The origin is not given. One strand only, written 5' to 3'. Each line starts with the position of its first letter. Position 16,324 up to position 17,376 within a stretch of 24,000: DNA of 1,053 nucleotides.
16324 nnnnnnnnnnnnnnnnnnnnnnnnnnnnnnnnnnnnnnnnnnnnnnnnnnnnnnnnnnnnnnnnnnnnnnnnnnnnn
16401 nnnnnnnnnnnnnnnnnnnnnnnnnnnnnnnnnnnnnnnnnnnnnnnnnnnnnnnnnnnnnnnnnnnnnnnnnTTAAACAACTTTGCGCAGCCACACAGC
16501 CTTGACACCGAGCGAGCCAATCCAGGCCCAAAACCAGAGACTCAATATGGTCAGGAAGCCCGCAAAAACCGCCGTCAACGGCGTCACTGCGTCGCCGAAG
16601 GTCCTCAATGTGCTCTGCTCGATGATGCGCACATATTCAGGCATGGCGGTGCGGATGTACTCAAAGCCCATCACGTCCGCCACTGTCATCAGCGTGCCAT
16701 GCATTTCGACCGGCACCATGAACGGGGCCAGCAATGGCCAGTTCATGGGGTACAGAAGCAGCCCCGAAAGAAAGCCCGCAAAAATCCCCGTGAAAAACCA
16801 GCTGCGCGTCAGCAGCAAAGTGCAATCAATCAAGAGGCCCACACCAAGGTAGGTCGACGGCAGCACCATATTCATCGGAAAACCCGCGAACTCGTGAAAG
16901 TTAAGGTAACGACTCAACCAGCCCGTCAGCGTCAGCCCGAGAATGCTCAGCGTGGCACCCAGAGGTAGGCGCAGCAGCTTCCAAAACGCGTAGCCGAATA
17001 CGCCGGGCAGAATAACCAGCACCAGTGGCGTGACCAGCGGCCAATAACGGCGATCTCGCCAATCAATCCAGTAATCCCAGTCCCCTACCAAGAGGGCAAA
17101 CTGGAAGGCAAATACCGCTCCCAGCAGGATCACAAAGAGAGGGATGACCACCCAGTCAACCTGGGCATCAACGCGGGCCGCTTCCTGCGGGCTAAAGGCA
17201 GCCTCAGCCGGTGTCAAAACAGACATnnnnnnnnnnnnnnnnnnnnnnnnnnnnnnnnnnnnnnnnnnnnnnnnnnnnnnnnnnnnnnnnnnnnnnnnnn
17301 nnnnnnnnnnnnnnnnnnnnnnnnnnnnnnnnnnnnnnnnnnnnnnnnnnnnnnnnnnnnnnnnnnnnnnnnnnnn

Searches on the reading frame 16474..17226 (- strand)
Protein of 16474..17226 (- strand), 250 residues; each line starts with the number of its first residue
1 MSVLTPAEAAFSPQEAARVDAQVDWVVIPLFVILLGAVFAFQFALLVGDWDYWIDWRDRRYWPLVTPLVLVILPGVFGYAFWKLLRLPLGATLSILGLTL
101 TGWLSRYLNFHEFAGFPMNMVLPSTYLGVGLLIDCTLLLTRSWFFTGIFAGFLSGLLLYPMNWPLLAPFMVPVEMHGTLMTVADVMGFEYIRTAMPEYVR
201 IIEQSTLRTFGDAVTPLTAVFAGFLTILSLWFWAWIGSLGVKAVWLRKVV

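Call 5: search_protein_families(library=pfam, proteins=[window:16474-17226:-])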
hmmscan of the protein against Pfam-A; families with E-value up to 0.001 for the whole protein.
window:16474-17226:- (250 aa): 1 family
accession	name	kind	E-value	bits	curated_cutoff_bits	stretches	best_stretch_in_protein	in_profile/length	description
PF02461.21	AMO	-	1.6e-76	257.8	27.5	1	12-243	3-234/238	Ammonia monooxygenase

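Call 73: search_solved_structures(query=window:16474-17226:-, max_evalue=0.00001)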
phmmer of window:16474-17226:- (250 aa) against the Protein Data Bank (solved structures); distinct sequences matched with E-value up to 0.00001: 12.
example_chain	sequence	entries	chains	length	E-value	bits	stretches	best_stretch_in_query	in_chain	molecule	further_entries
1yew_B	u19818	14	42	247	1.4e-62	215.3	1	9-238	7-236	particulate methane monooxygenase, A subunit | Methane monooxygenase subunit A2 | Particulate methane monooxygenase beta subunit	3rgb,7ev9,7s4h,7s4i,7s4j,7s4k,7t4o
11ll_Ca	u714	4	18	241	6.3e-62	213.1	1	11-238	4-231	Particulate methane monooxygenase beta subunit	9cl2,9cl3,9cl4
8sqw_B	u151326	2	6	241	7e-62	213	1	12-238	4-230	Particulate methane monooxygenase beta subunit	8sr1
9cl1_Ca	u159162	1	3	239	1.3e-61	212.1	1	14-238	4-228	Particulate methane monooxygenase beta subunit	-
6cxh_B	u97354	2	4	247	6.6e-59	203.2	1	9-238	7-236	Particulate methane monooxygenase, A subunit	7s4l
9cl6_B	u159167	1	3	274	1.1e-58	202.5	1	8-241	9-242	Ammonia monooxygenase alpha subunit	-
9leg_A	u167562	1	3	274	1.2e-58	202.4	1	8-241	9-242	Ammonia monooxygenase subunit A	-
9pxf_D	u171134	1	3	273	1.1e-57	199.2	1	8-243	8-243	Ammonia monooxygenase subunit A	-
3chx_B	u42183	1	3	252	1.9e-55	191.9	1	12-238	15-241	PmoA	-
4phz_B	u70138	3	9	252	3.9e-55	190.9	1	13-237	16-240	Particulate methane monooxygenase subunit A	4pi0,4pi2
7s4m_F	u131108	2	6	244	4.5e-55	190.7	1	14-237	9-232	Particulate methane monooxygenase beta subunit | Methane monooxygenase/ammonia monooxygenase subunit A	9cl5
3rfr_J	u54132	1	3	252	9.8e-55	189.6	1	12-237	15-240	PmoA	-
